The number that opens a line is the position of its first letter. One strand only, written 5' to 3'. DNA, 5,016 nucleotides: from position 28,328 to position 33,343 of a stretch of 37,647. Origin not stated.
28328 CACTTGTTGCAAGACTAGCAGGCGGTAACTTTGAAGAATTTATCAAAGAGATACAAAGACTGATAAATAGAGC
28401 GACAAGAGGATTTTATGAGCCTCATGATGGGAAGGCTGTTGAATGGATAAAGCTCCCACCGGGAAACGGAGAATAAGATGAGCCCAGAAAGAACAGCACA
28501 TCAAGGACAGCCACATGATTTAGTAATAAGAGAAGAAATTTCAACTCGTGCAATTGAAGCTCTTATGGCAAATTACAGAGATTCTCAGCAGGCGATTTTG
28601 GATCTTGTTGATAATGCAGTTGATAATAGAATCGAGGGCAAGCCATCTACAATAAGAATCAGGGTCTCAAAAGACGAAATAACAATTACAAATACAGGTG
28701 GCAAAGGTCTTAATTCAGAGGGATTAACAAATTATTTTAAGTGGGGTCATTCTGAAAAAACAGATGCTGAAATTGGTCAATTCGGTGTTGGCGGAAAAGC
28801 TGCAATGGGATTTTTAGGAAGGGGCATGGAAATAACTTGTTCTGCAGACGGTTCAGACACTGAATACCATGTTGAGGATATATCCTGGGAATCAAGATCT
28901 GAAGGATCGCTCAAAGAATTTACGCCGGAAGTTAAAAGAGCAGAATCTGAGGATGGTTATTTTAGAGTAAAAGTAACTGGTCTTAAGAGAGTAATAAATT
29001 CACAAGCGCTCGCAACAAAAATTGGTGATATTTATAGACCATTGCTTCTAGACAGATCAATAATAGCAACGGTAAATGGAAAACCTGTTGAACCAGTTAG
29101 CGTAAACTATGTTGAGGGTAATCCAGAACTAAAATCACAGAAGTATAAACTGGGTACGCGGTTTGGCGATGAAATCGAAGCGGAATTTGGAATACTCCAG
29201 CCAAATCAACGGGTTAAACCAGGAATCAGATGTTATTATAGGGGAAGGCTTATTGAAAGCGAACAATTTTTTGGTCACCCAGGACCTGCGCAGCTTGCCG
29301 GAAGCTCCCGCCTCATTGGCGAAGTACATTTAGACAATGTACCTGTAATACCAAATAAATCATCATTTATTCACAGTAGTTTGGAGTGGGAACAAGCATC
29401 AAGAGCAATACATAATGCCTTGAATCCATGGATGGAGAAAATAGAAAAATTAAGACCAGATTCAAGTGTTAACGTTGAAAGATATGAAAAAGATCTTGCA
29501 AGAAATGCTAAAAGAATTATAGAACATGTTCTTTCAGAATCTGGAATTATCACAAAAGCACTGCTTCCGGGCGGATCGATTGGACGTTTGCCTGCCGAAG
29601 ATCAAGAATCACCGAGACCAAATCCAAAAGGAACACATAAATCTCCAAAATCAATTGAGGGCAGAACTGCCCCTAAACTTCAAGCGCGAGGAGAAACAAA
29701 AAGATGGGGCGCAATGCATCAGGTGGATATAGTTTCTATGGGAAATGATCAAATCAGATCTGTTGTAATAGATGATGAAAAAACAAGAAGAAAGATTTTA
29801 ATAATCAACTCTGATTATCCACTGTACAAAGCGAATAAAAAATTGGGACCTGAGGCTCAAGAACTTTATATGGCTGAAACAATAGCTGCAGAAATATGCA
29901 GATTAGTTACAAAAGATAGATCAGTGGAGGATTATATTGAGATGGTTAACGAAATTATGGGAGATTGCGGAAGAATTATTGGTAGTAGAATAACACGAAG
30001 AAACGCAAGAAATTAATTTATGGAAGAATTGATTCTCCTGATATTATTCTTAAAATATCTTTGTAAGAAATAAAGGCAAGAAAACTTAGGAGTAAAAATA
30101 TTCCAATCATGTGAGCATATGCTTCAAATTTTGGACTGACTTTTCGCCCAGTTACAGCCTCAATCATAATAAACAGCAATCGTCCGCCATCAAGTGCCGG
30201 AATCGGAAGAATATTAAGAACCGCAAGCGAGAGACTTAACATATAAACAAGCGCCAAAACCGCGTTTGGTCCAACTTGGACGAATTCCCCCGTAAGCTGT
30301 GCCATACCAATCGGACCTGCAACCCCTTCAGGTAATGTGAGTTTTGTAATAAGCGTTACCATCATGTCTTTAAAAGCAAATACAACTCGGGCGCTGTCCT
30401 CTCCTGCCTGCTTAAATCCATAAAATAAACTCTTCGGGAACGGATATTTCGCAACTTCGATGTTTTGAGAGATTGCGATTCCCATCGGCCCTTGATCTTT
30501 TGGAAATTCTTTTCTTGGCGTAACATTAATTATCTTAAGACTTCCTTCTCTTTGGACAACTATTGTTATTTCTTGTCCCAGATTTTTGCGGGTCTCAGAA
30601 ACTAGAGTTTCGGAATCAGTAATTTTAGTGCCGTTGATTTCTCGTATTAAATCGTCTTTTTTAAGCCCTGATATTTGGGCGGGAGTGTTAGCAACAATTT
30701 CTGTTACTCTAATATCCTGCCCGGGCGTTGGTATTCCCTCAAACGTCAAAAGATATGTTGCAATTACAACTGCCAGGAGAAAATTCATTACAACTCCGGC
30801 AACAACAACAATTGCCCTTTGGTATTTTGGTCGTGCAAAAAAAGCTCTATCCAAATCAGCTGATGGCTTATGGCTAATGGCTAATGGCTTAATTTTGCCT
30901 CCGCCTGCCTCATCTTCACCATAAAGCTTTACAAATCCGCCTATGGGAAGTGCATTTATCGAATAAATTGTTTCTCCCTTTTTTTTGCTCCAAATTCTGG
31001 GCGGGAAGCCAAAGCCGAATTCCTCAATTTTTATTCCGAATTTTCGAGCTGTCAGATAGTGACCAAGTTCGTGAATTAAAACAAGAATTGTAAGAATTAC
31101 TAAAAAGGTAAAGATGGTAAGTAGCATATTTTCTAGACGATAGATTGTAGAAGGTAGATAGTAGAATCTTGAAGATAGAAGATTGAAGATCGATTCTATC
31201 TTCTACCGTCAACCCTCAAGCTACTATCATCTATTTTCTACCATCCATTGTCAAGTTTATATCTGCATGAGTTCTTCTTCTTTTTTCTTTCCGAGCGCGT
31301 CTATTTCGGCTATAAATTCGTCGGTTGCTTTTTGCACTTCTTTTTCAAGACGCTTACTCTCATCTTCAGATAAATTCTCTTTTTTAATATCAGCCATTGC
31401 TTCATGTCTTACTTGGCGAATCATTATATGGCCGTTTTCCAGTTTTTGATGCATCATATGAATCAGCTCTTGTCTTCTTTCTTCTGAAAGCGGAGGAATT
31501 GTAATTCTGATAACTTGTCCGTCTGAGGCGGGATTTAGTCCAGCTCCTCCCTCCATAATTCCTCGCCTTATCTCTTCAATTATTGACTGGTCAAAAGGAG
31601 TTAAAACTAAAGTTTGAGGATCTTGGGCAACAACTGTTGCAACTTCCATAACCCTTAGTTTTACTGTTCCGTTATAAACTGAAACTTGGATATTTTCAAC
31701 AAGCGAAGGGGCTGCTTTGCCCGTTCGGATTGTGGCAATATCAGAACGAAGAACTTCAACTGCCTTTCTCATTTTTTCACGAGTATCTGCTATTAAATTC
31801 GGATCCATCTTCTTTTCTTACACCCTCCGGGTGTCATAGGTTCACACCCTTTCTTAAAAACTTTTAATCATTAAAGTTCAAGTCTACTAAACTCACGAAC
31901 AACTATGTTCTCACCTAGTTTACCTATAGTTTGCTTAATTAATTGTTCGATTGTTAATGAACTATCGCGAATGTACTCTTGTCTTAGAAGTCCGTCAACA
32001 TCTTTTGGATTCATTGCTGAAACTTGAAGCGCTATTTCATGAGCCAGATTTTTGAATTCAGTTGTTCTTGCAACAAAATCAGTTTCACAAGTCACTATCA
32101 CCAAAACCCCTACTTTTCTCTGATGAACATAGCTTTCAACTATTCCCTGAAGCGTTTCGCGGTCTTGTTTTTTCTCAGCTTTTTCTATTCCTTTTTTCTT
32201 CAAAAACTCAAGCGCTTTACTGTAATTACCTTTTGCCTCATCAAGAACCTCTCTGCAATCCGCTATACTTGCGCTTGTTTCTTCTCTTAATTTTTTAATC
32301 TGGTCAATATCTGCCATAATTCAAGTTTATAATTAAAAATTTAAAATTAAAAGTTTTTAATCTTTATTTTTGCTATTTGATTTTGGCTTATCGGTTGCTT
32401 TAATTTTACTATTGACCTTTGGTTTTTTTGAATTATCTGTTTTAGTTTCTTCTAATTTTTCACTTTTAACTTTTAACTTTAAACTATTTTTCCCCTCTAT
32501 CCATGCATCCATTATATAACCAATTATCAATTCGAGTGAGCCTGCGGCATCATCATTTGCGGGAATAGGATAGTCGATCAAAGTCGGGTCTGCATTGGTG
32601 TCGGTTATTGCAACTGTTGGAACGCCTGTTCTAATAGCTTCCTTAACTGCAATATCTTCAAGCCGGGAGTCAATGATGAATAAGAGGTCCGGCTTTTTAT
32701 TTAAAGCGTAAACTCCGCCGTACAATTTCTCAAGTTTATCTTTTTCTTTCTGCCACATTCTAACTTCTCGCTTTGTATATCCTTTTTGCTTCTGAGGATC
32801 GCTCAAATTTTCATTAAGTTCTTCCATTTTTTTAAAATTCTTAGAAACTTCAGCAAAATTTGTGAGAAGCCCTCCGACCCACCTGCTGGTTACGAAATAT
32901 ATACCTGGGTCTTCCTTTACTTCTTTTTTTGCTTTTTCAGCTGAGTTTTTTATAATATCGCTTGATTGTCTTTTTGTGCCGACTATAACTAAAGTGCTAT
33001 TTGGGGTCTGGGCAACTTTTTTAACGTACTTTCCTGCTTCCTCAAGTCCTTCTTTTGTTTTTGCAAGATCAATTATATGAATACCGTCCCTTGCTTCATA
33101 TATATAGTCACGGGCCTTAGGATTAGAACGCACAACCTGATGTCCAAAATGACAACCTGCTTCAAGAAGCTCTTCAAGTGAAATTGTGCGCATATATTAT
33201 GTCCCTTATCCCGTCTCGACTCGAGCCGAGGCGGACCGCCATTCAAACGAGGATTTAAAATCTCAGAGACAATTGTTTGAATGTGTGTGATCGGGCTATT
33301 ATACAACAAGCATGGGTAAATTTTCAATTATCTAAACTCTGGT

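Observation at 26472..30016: Stand-alone operon: dual winged-helix coiled-coil protein plus MORC/GHKL-type ATPase, inserted between pgl and rseP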

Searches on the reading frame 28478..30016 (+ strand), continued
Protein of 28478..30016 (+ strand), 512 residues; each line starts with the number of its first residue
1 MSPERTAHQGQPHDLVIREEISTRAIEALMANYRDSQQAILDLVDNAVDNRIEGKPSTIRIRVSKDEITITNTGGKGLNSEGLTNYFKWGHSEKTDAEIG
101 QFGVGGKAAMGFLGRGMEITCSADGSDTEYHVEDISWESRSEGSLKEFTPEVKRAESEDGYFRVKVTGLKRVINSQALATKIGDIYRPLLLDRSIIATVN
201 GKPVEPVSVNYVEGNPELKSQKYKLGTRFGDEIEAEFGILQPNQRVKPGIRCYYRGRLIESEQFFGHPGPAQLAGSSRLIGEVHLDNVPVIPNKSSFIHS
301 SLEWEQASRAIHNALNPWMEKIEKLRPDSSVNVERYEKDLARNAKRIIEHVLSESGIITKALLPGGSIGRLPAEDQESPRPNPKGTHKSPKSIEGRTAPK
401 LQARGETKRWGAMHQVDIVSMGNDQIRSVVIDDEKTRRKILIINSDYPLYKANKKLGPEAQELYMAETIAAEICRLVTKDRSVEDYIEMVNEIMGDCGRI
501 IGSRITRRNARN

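Call 110: find_encoding_contigs(protein=P0005, flank=7000, max_places=1)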
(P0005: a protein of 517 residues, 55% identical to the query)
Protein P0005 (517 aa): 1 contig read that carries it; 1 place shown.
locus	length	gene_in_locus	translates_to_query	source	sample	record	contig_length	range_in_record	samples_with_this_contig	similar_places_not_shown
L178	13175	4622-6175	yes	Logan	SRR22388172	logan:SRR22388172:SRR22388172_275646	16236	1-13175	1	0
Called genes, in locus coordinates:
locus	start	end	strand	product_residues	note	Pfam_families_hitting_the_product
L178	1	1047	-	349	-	?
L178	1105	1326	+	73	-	-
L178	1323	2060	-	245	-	PF01182:Glucosamine_iso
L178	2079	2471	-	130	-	PF01641:SelR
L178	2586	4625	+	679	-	-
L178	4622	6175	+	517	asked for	PF13589:HATPase_c_3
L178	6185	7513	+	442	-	-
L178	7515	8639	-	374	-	PF02163:Peptidase_M50, PF13180:PDZ_2, PF00595:PDZ (faint), PF17820:PDZ_6 (weak)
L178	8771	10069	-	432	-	PF00675:Peptidase_M16, PF05193:Peptidase_M16_C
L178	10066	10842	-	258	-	PF00881:Nitroreductase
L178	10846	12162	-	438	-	PF02624:YcaO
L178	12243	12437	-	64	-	-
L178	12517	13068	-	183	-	PF01765:RRF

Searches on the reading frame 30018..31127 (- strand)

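Call 101: search_protein_families(library=pfam, proteins=[window:30018-31127:-], max_evalue=0.001)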
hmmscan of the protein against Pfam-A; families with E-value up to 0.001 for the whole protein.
window:30018-31127:- (369 aa): 4 families
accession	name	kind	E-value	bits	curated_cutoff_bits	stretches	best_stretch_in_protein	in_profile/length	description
PF02163.28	Peptidase_M50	-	4.6e-59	199.9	27.2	1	8-348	2-220/221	Peptidase family M50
PF13180.12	PDZ_2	-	1.2e-09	38.7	27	1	138-202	13-78/80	PDZ domain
PF00595.29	PDZ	-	4.2e-07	30.7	23.2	1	137-192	25-81/81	PDZ domain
PF17820.7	PDZ_6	-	5.4e-07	29.7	27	1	140-193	1-54/54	PDZ domain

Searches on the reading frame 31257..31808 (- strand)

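Call 101: search_protein_families(library=pfam, proteins=[window:31257-31808:-], max_evalue=0.001)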
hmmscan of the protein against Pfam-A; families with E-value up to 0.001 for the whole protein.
window:31257-31808:- (183 aa): 1 family
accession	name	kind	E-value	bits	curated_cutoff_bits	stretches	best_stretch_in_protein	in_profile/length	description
PF01765.24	RRF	-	1.2e-50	172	29.7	1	21-181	2-164/164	Ribosome recycling factor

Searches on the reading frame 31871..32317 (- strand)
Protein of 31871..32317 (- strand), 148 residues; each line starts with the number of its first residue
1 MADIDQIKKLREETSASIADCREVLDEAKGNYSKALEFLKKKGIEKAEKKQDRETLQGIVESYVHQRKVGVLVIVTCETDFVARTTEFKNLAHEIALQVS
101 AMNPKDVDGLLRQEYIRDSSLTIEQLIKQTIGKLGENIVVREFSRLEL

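Call 101: search_protein_families(library=pfam, proteins=[window:31871-32317:-], max_evalue=0.001)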
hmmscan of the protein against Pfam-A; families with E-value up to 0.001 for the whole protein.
window:31871-32317:- (148 aa): 2 families
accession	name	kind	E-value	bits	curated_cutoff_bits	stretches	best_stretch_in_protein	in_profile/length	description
PF00889.24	EF_TS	-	1.5e-17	64.3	27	1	70-147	1-76/204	Elongation factor TS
PF19533.4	Rab3-GAP_cat_C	-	0.00062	20.1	27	1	40-84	72-116/203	Rab3 GTPase-activating protein catalytic subunit C-terminal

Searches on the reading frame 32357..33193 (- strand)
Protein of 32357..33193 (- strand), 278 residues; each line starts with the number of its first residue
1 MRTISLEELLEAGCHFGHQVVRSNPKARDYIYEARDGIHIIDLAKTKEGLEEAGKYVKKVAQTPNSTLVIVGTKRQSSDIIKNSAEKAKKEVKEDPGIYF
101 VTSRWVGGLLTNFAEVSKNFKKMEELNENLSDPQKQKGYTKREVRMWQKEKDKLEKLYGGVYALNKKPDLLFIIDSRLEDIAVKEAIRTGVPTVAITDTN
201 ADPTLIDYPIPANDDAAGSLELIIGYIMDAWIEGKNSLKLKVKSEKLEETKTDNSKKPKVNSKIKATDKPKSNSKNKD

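Call 101: search_protein_families(library=pfam, proteins=[window:32357-33193:-], max_evalue=0.001)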
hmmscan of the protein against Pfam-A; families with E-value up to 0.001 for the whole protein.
window:32357-33193:- (278 aa): 1 family
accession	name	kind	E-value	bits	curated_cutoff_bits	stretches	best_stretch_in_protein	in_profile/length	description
PF00318.25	Ribosomal_S2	-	1.9e-72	243.4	26.1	1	9-234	1-216/216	Ribosomal protein S2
